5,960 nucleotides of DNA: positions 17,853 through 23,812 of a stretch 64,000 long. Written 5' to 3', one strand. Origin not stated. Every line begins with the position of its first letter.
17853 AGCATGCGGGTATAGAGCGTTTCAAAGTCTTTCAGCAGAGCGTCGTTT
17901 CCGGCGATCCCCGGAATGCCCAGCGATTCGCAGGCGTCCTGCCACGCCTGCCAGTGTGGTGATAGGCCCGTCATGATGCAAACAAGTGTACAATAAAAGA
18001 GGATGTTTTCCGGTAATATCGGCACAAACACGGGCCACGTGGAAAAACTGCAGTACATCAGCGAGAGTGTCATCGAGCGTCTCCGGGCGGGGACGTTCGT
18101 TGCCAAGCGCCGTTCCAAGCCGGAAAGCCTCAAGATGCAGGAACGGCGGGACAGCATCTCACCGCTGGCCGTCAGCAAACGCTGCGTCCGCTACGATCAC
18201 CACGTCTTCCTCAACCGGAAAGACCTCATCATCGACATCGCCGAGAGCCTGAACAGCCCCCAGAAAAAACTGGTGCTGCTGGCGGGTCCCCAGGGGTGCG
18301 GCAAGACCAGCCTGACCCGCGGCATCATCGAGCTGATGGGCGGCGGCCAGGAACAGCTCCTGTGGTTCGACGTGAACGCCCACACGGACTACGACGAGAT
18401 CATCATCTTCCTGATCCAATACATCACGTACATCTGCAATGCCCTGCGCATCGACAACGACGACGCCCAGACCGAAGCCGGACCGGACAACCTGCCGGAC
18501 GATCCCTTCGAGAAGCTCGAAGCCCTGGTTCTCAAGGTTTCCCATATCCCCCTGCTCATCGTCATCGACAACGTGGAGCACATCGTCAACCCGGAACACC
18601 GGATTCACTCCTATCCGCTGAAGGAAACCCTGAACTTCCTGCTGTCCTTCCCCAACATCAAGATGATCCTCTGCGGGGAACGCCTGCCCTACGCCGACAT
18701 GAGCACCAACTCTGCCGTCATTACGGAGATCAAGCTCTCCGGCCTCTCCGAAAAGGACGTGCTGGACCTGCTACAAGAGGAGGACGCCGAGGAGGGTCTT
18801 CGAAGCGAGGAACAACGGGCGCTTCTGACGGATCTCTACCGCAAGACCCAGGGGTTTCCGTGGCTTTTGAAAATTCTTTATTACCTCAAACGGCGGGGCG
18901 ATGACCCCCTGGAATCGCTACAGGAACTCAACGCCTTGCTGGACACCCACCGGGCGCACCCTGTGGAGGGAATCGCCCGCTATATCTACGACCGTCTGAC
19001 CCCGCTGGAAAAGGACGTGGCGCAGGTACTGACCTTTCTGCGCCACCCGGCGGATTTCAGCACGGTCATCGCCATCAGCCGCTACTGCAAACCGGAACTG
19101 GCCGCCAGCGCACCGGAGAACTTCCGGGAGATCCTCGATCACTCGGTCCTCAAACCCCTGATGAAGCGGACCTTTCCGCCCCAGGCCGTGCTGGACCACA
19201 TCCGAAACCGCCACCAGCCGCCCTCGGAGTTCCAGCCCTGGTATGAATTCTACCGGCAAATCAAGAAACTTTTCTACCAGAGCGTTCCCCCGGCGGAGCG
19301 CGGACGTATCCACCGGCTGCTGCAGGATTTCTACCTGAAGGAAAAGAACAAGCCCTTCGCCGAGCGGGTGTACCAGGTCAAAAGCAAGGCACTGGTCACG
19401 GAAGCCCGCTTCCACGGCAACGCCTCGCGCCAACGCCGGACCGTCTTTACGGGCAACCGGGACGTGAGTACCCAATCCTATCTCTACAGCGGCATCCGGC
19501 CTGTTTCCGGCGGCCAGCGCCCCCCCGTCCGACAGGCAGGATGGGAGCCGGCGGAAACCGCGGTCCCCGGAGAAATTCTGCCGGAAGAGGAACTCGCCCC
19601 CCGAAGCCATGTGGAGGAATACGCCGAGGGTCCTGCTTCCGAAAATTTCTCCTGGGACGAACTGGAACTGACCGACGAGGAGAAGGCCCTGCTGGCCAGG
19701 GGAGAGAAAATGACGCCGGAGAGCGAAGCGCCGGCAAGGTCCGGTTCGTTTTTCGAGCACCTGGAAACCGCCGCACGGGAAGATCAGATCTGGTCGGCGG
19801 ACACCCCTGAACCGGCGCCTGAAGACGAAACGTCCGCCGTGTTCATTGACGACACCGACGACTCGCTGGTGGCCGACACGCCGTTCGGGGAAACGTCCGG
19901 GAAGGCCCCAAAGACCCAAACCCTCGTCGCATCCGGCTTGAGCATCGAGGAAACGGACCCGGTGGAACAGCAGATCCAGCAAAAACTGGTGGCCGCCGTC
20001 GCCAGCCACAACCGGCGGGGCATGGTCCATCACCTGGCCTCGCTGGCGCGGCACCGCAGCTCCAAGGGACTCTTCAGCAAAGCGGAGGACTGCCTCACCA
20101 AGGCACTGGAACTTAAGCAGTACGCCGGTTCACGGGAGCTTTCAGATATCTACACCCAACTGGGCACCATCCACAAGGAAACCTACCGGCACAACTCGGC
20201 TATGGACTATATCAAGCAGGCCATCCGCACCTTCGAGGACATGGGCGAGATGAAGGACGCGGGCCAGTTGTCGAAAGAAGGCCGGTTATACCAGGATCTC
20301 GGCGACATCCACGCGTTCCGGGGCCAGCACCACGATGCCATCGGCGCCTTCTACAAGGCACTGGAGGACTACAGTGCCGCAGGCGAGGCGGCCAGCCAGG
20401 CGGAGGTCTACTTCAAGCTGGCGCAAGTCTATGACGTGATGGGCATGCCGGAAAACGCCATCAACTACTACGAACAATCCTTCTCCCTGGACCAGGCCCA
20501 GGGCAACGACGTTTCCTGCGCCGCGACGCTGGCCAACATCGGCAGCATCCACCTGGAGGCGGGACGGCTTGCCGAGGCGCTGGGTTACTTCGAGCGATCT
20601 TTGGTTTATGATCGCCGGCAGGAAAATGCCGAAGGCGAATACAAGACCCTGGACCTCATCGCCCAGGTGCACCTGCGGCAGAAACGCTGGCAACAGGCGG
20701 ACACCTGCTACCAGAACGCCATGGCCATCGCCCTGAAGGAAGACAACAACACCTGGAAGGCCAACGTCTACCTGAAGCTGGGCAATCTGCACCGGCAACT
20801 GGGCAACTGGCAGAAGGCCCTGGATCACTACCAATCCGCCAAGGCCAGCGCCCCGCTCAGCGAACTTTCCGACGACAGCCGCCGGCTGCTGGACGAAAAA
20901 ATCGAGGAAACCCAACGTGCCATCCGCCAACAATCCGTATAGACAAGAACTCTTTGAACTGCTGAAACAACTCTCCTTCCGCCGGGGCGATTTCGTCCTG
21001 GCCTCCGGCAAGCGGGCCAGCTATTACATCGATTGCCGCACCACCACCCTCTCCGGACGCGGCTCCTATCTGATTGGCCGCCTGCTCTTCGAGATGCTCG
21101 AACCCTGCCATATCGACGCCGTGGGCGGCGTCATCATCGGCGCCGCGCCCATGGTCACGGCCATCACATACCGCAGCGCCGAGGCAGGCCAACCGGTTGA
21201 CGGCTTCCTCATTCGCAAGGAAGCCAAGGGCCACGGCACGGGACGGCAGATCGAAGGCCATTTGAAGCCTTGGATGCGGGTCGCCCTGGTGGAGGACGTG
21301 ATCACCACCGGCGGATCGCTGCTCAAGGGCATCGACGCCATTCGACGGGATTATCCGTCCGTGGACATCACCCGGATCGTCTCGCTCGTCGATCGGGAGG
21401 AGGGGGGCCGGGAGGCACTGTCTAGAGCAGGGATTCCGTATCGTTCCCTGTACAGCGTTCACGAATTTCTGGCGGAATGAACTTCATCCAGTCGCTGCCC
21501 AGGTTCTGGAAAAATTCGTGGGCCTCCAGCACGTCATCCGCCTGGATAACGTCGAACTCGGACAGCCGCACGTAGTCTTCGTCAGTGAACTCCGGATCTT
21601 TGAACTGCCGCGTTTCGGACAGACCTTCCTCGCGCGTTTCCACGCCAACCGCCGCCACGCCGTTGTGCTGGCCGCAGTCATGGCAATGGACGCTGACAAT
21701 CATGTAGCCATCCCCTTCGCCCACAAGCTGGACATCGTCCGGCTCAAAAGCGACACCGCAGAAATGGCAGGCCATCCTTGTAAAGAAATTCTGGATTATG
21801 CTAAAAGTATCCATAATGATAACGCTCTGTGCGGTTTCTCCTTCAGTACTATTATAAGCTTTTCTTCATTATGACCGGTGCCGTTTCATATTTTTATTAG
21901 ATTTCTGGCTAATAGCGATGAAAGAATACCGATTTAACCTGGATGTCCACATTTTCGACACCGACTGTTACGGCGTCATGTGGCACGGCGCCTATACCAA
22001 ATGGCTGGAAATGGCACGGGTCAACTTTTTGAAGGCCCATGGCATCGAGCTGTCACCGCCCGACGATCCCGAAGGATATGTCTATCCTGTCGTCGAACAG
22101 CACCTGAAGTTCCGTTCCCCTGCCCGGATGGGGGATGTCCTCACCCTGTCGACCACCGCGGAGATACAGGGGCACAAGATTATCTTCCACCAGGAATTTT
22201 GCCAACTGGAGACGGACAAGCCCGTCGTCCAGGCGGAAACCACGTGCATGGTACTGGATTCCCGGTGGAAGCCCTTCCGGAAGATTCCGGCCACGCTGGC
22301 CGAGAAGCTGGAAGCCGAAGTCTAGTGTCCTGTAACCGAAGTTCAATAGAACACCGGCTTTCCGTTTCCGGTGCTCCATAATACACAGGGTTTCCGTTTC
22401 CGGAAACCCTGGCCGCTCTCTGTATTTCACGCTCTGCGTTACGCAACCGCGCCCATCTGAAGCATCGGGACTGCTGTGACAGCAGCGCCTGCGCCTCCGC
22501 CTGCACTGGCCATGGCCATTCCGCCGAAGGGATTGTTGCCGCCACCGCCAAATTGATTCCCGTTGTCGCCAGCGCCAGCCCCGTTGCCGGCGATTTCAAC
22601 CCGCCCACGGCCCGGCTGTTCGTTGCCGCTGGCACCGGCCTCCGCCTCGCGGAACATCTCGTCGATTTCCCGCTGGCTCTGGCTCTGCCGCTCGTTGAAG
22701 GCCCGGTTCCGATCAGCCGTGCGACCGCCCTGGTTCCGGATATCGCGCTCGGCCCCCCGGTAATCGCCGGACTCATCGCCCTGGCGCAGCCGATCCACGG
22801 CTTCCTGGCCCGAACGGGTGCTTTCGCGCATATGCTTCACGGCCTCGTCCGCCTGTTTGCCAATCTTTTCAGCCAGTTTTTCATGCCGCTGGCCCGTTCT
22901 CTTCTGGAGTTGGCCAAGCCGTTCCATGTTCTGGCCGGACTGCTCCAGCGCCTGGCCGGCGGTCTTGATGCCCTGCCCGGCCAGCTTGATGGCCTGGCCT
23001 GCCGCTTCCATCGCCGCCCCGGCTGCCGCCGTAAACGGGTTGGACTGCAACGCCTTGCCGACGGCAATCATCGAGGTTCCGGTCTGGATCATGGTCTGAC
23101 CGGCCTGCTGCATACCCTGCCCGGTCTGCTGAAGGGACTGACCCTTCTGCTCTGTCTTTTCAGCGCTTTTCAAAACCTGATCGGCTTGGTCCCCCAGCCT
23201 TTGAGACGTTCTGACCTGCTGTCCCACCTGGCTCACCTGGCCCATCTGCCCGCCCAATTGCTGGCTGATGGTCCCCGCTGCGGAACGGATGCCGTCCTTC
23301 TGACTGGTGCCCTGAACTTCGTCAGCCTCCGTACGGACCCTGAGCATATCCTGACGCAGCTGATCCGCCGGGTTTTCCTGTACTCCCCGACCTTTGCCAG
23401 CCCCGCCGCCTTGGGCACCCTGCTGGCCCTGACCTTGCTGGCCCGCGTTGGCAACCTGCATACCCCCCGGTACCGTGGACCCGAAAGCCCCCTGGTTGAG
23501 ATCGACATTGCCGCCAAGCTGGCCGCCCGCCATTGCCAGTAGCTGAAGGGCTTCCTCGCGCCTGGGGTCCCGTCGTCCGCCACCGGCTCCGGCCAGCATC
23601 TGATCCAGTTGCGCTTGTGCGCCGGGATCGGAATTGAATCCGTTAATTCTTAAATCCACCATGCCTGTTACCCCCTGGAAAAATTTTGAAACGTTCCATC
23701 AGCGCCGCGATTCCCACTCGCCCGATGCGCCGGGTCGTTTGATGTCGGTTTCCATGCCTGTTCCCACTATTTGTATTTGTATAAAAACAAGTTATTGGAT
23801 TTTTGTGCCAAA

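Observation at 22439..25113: Tandem pair of about 400-aa Q/G-rich, Cys-free low-complexity paralogs with conserved termini and identical 3' hairpins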

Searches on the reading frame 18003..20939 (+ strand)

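Call 31: search_protein_families(library=pfam, proteins=[window:18003-20939:+], max_evalue=0.001)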
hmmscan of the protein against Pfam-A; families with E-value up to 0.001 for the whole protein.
window:18003-20939:+ (979 aa): 15 families
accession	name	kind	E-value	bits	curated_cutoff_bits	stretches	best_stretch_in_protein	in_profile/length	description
PF13424.12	TPR_12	-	3.4e-33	114.1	30.1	3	883-947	6-72/77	Tetratricopeptide repeat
PF00515.34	TPR_1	-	3.3e-23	80.9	27.8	2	920-946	1-27/34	Tetratricopeptide repeat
PF07719.23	TPR_2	-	6.9e-22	76.2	27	1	920-951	1-32/34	Tetratricopeptide repeat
PF13176.12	TPR_7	-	1.3e-17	62.7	27.9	0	924-949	3-30/36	Tetratricopeptide repeat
PF13181.12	TPR_8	-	9.1e-16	57.1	25.7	1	800-832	1-33/34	Tetratricopeptide repeat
PF13374.12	TPR_10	-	1.3e-12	47.7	27.5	0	840-867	2-29/42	Tetratricopeptide repeat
PF13428.12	TPR_14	-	2.2e-10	40.6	23.5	0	921-953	2-34/44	Tetratricopeptide repeat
PF14938.12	SNAP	-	1.5e-09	38.2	25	1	691-825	51-180/282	Soluble NSF attachment protein, SNAP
PF13174.12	TPR_6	-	1.7e-09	38.1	26.3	0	922-953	2-33/33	Tetratricopeptide repeat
PF17874.7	TPR_MalT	-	2.6e-08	34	45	1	766-937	46-219/336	MalT-like TPR region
PF13432.12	TPR_16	-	5.5e-06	27.2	32.7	0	805-867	2-58/65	Tetratricopeptide repeat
PF13401.12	AAA_22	-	5.8e-06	27.1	27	1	87-226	4-123/130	AAA domain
PF13191.12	AAA_16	-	7.6e-06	27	32.6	1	77-193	13-143/167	AAA ATPase domain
PF01637.24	ATPase_2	-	3.6e-05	24.1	33.2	1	69-196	1-124/225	ATPase domain predominantly from Archaea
PF20703.3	nSTAND1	-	8.9e-05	22.7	27.1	1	65-217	12-148/379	Novel STAND NTPase 1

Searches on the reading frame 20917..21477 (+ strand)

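Call 31: search_protein_families(library=pfam, proteins=[window:20917-21477:+], max_evalue=0.001)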
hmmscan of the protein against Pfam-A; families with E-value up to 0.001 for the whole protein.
window:20917-21477:+ (187 aa): 1 family
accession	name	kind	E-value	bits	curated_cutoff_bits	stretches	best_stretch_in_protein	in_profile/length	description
PF00156.33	Pribosyltran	-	2.3e-05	24.2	26.3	1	113-165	81-131/158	Phosphoribosyl transferase domain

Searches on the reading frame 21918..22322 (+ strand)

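Call 31: search_protein_families(library=pfam, proteins=[window:21918-22322:+], max_evalue=0.001)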
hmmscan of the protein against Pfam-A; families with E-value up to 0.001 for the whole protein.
window:21918-22322:+ (135 aa): 2 families
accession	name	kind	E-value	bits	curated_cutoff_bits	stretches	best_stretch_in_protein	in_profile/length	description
PF13279.12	4HBT_2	-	3.2e-14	53.8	25.5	1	11-131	2-122/122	Thioesterase-like superfamily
PF03061.28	4HBT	-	2.1e-11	44.4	20.6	1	18-96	1-72/79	Thioesterase superfamily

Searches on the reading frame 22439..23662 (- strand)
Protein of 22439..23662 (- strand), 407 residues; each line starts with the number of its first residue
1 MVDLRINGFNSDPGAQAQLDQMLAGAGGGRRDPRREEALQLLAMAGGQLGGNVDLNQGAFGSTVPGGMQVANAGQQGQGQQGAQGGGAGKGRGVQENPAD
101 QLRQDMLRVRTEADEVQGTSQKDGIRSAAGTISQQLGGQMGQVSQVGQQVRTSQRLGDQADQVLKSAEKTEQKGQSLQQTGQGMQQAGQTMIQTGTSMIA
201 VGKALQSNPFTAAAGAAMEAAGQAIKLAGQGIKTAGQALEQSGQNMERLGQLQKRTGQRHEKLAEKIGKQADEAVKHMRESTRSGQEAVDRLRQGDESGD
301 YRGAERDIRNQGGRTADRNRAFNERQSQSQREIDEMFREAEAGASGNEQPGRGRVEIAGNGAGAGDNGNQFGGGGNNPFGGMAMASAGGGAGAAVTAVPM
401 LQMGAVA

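Call 5: search_protein_families(library=pfam, proteins=[window:22442-23662:-], max_evalue=1)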
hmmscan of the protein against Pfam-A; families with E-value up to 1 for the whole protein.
window:22442-23662:- (407 aa): 2 families
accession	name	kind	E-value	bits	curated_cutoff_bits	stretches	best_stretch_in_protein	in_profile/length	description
PF14942.11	Muted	-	0.016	15.8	26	1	244-341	36-132/146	Organelle biogenesis, Muted-like protein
PF20667.3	Sec10_N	-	0.046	14.3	27.4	1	243-298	9-64/118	Exocyst complex component Sec10, N-terminal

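Call 6: search_protein_families(library=ncbifam, proteins=[window:22442-23662:-], max_evalue=1)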
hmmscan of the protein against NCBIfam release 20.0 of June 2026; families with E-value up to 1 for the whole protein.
window:22442-23662:- (407 aa): 2 families
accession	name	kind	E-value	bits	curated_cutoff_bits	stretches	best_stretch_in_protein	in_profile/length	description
NF033914.0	antiphage_ZorA_1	subfamily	0.0012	17.2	190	1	124-293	440-613/619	anti-phage ZorAB system protein ZorA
NF007467.0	PRK10046.1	equivalog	0.2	11.2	264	0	314-349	120-155/226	two-component response regulator DpiA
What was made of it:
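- On ElaB/YqjD/DUF883: No Pfam or NCBIfam hit (calls 5, 6).
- No Pfam or NCBIfam match for A or B to phasin, LEA, apolipoprotein or DUF883 (calls 5, 6).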

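Call 24: find_encoding_contigs(protein=window:22439-23662:-, flank=10000)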
Protein window:22439-23662:- (407 aa): 1 contig read that carries it; 1 place shown.
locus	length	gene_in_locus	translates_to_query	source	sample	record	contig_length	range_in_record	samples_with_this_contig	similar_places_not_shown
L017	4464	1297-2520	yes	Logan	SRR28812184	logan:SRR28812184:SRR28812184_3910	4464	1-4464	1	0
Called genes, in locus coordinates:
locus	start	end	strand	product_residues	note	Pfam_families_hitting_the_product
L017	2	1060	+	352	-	?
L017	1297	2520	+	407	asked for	-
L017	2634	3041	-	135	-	PF13279:4HBT_2, PF03061:4HBT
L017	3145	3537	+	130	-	-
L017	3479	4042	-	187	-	PF00156:Pribosyltran (faint)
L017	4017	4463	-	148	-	?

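Call 48: search_protein_families(library=phrogs, proteins=[window:22442-23662:-], max_evalue=0.01)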
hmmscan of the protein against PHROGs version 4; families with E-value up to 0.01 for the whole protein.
window:22442-23662:- (407 aa): 0 families
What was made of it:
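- On Phage tape-measure protein (PF10145): No hit for A or B in Pfam or PHROGs (calls 5, 48).
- Tried and rejected: Pfam, NCBIfam and PHROGs scans of A and B found nothing meaningful (calls 5, 6, 48).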

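Call 111: predict_structure(alignment_id=A6)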
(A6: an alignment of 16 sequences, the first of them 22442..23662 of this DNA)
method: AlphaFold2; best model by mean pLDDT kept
length: 407 residues; sequences in the alignment: 16
mean_pLDDT: 66.8   pTM: 0.45
mean pLDDT of the five models: 66.8, 62.7, 62.4, 61.3, 61.2
residues with pLDDT >= 90: 113; 70-90: 86; 50-70: 68; < 50: 140
segments of 3 or more residues with pLDDT < 50: 1-16, 21-32, 44-93, 348-407
pLDDT, mean of each block of 10 residues (from residue 1): 36 49 43 55 45 36 33 37 41 58 78 71 58 69 85 91 95 97 97 98 95 96 97 97 95 93 91 87 80 62 58 67 76 76 57 42 41 39 37 36 38
secondary structure, 60 per line:
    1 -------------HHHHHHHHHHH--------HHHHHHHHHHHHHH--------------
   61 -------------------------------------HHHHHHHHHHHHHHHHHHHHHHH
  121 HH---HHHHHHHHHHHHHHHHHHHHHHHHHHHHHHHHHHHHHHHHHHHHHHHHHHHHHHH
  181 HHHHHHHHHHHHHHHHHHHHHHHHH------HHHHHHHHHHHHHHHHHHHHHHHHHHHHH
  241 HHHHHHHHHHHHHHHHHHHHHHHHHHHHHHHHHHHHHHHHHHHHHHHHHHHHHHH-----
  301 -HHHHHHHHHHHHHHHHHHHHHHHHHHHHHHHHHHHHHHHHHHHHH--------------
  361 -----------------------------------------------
elements in order: H14-24 H33-46 H98-122 H126-205 H212-295 H302-346
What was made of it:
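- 22778..23287 (-): A hairpin domain (residues 126–295). AF2 (call 111).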
